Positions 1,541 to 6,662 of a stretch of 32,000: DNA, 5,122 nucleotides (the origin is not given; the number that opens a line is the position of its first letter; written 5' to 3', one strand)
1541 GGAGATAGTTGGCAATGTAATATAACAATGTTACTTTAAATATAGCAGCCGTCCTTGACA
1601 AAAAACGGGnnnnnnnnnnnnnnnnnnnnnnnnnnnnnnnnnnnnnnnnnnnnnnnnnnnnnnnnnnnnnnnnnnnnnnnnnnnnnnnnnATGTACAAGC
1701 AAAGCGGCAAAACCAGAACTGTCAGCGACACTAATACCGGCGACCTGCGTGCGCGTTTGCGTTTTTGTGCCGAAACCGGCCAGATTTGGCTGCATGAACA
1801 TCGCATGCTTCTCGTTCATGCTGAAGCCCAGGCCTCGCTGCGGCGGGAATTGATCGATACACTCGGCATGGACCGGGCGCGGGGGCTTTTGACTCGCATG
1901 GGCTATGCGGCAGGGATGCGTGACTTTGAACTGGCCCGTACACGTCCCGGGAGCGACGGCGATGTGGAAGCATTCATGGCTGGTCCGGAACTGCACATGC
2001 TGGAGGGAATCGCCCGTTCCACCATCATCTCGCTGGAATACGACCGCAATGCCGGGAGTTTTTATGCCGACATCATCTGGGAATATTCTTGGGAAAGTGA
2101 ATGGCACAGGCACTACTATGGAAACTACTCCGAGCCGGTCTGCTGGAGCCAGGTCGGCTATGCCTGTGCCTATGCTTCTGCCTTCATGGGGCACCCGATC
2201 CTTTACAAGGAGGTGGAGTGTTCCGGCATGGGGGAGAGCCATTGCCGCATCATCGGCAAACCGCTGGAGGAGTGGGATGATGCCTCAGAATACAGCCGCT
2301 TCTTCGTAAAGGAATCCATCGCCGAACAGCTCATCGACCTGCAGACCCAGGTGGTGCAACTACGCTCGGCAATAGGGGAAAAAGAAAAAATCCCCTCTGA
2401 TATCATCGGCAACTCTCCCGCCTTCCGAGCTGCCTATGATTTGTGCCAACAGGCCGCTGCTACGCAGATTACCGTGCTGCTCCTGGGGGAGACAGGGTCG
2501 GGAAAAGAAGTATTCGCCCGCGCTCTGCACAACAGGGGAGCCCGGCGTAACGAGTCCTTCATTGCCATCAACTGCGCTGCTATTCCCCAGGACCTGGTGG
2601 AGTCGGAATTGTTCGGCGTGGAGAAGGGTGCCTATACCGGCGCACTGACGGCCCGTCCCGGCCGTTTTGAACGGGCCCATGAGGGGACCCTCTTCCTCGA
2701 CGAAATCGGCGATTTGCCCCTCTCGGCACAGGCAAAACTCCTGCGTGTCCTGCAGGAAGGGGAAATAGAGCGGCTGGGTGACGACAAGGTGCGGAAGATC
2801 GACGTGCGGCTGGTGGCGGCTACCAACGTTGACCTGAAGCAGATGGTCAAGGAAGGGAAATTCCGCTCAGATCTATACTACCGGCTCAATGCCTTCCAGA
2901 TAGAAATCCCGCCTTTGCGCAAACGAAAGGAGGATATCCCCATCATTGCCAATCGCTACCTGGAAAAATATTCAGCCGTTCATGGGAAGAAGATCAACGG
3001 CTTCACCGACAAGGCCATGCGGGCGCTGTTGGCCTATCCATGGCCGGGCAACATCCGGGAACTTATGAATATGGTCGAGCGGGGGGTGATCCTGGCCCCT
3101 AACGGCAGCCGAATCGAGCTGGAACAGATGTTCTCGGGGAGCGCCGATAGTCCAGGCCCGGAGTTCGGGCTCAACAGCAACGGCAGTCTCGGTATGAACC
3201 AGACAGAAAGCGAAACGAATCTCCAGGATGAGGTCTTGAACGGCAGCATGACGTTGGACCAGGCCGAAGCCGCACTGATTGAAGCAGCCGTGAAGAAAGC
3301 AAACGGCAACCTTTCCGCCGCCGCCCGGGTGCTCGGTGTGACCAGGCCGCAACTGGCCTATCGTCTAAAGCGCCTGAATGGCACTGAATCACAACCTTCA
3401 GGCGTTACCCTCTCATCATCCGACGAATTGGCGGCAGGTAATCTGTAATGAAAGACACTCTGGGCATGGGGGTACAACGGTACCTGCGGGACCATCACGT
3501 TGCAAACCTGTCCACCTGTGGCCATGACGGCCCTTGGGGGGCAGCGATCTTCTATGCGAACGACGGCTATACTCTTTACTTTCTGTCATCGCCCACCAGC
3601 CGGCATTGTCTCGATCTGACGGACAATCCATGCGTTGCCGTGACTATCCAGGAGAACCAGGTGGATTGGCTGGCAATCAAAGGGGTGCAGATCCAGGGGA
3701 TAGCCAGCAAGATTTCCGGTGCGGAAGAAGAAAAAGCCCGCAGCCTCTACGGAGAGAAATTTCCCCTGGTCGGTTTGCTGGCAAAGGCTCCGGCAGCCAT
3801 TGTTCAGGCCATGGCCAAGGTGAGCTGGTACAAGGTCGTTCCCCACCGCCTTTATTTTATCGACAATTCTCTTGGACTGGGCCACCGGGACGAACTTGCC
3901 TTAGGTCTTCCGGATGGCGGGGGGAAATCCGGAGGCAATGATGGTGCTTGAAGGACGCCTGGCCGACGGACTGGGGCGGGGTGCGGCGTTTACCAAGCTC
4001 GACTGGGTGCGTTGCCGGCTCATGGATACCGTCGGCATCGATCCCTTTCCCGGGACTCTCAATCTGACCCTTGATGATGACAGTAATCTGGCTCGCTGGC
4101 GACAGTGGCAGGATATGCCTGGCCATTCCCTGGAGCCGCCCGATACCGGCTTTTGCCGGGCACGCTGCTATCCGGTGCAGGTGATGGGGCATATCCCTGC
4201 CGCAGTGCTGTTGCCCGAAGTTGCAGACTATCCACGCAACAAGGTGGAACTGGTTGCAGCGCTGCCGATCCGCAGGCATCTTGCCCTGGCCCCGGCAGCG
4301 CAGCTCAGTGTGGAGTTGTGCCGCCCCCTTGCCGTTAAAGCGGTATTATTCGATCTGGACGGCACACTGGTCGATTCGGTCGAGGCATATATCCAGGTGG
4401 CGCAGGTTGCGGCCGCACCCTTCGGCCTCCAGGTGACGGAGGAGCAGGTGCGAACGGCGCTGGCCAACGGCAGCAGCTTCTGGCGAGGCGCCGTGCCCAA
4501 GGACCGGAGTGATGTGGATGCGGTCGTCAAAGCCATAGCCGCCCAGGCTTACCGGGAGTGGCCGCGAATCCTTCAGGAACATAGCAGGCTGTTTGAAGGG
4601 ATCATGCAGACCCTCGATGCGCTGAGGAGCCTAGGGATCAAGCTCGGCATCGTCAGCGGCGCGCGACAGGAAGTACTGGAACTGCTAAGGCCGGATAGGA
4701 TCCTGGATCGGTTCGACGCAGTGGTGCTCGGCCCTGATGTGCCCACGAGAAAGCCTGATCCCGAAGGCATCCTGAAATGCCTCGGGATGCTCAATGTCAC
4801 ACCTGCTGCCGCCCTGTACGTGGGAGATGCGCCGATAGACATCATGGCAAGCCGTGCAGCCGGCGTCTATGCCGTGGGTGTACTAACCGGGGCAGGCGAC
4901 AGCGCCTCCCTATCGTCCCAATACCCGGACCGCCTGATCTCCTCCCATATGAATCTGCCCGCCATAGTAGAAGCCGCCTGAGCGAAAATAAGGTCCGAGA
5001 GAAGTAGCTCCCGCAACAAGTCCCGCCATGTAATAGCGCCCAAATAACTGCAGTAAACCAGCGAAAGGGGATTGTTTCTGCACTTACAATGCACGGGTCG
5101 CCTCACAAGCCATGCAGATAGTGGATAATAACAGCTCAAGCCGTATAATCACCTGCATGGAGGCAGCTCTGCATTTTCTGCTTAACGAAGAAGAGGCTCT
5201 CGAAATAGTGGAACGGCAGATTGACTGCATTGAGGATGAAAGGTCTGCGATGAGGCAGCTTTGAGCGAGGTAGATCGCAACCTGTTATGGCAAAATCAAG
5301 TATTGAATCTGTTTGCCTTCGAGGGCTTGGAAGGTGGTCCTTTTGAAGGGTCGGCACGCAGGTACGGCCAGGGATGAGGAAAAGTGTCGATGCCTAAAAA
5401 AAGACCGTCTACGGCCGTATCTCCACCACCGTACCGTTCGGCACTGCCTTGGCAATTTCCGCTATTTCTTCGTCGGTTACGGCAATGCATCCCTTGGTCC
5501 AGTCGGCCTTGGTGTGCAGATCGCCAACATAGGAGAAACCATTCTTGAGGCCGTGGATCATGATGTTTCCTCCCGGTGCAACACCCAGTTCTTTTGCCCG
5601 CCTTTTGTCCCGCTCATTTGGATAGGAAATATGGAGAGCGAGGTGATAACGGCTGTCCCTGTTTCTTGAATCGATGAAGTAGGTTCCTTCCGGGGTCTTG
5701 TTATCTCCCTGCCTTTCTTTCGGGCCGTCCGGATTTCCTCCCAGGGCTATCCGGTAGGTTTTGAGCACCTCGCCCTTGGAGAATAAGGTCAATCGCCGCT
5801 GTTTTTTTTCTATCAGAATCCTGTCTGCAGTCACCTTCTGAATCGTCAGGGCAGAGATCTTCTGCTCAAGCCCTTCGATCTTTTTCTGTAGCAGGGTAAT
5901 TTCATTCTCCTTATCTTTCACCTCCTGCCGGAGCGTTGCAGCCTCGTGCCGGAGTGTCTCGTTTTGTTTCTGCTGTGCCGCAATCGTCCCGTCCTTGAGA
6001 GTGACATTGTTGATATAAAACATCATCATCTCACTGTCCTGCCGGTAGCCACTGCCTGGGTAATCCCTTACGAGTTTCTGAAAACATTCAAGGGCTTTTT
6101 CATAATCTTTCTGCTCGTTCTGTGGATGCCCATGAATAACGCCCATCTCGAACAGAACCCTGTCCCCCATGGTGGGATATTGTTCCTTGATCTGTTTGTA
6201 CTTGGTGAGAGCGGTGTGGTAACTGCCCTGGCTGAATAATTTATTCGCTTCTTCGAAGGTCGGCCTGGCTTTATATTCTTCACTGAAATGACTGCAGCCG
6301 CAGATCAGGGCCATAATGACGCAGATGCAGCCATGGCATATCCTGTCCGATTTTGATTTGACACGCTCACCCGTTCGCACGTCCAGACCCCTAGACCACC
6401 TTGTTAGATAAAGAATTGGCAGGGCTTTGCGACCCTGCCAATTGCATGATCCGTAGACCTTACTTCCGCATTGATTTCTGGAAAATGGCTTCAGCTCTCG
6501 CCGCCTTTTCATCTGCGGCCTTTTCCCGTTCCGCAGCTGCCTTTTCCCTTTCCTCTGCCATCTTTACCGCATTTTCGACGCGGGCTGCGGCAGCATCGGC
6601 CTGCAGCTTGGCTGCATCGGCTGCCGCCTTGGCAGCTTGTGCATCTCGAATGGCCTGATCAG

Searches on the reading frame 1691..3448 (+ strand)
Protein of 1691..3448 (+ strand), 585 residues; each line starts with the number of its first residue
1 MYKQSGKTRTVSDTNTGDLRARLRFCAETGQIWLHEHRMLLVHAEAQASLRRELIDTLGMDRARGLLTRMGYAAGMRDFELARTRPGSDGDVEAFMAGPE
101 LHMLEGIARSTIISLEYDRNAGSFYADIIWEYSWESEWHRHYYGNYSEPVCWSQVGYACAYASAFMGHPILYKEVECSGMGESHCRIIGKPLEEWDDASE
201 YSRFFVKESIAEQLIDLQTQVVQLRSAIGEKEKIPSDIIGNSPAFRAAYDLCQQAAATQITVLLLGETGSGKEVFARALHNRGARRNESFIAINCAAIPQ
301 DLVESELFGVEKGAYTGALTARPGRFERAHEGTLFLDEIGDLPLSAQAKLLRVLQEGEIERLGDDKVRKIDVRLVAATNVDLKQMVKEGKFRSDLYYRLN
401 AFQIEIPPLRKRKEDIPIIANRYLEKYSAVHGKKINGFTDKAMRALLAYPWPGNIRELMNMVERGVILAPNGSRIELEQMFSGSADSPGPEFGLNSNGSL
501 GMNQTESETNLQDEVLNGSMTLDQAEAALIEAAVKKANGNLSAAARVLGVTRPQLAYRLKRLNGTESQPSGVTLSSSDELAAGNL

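Call 10: search_protein_families(library=pfam, proteins=[window:1691-3448:+])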
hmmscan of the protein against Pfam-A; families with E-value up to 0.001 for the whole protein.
window:1691-3448:+ (585 aa): 9 families
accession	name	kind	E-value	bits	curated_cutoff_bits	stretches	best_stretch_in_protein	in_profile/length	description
PF00158.32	Sigma54_activat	-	2.7e-71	239.1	20.2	1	238-405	1-168/168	Sigma-54 interaction domain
PF06505.16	XylR_N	-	6.7e-39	132.1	23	1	18-118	1-101/101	Activator of aromatic catabolism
PF14532.12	Sigma54_activ_2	-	6.6e-24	85.1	25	1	239-409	1-138/138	Sigma-54 interaction domain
PF25601.1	AAA_lid_14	-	8.5e-22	77.2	27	1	410-480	1-70/87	AAA+ ATPase lid domain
PF02954.25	HTH_8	-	1.5e-11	44.3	22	1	521-562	1-42/42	Bacterial regulatory protein, Fis family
PF02830.23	V4R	-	8.2e-10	39.1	31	1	130-190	1-61/62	V4R domain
PF01078.27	Mg_chelatase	-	2.1e-07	31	20.3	1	317-379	93-157/207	Magnesium chelatase, subunit ChlI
PF07724.20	AAA_2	-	1.6e-05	25.4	27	1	259-390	3-135/166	AAA domain (Cdc48 subfamily)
PF07728.20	AAA_5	-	1.6e-05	25.4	22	1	262-380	2-123/139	AAA domain (dynein-related subfamily)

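Call 29: search_protein_families(library=ncbifam, proteins=[window:1691-3448:+], max_evalue=0.01)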
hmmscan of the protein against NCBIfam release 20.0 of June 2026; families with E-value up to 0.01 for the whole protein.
window:1691-3448:+ (585 aa): 32 families (the best 25 are shown)
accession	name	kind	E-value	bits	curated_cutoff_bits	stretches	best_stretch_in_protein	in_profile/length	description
NF041906.1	V4R_TF_MobR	exception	5.9e-178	592.7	999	1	15-561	8-543/544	phenol degradation transcriptional regulator MobR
TIGR01817.1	nifA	equivalog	2.5e-105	353.2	528.85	1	216-563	175-528/534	nif-specific transcriptional activator NifA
NF041552.1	TF_PrdR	equivalog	2e-103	346.7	795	1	213-561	243-575/577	sigma-54 dependent transcriptional regulator PrdR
TIGR02915.1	PEP_resp_reg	equivalog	1.6e-101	340.3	502.6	1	212-561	117-441/445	PEP-CTERM-box response regulator transcription factor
NF003451.0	PRK05022.1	equivalog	1.3e-100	337.5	476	1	216-563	170-509/512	nitric oxide reductase transcriptional regulator NorR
NF008469.0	PRK11361.1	equivalog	1.3e-96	324.1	714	1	211-561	119-453/461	acetoacetate metabolism transcriptional regulator AtoC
NF038308.1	RNA_repair_RtcR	equivalog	2.6e-95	320.2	650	1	234-561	178-515/530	RNA repair transcriptional activator RtcR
TIGR01818.1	ntrC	equivalog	2.6e-95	319.9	558.6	1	219-561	118-462/463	nitrogen regulation protein NR(I)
NF049963.1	RespRegFlgRCampy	domain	6.1e-87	292.2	750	1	219-481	117-378/429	fla regulon two-component system response regulator FlgR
NF050807.1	TransRegFlbDCaul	equivalog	1.9e-86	290.8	750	1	236-562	118-438/454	sigma-54-dependent transcriptional regulator FlbD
TIGR02974.1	phageshock_pspF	equivalog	3e-84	283.1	443.55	1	238-561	1-335/336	phage shock protein operon transcriptional activator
NF011958.0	PRK15429.1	equivalog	4.9e-84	283.2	830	1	207-477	357-619/692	formate hydrogenlyase transcriptional activator FlhA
NF041946.1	LuxO_transreg_Vib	equivalog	2.3e-82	277.3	800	1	233-559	130-457/463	quorum-sensing sigma-54 dependent transcriptional regulator LuxO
TIGR02329.1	propionate_PrpR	equivalog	2.4e-81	274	499.2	1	234-560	210-525/526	propionate catabolism operon regulatory protein PrpR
NF007689.0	PRK10365.1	equivalog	3.6e-80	269.9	760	1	237-469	140-372/441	sigma-54-dependent response regulator transcription factor ZraR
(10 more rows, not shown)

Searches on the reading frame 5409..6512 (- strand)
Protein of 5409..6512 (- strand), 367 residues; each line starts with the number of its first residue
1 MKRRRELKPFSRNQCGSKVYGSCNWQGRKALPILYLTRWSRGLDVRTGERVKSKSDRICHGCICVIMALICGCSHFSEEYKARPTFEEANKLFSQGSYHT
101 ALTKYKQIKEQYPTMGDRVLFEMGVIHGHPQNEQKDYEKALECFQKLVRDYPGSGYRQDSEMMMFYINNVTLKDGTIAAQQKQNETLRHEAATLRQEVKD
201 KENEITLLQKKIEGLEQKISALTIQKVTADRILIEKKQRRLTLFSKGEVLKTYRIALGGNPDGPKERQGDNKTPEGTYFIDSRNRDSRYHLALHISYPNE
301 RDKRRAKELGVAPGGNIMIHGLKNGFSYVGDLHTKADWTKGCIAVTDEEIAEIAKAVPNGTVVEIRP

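Call 9: search_protein_families(library=pfam, proteins=[window:5409-6512:-])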
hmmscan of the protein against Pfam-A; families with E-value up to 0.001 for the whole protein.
window:5409-6512:- (367 aa): 5 families
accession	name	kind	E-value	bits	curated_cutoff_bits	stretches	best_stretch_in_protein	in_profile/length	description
PF03734.19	YkuD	-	8.5e-20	72.3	23.4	1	230-365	2-146/146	L,D-transpeptidase catalytic domain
PF13525.12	YfiO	-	1e-07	32.4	25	1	131-170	100-139/203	Outer membrane lipoprotein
PF13174.12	TPR_6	-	1.9e-07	31.7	26.3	0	132-154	11-33/33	Tetratricopeptide repeat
PF07719.23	TPR_2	-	5.4e-05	23.4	27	0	134-153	14-33/34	Tetratricopeptide repeat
PF13512.12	TPR_18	-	0.00045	20.8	21.9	0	84-114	12-42/145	Tetratricopeptide repeat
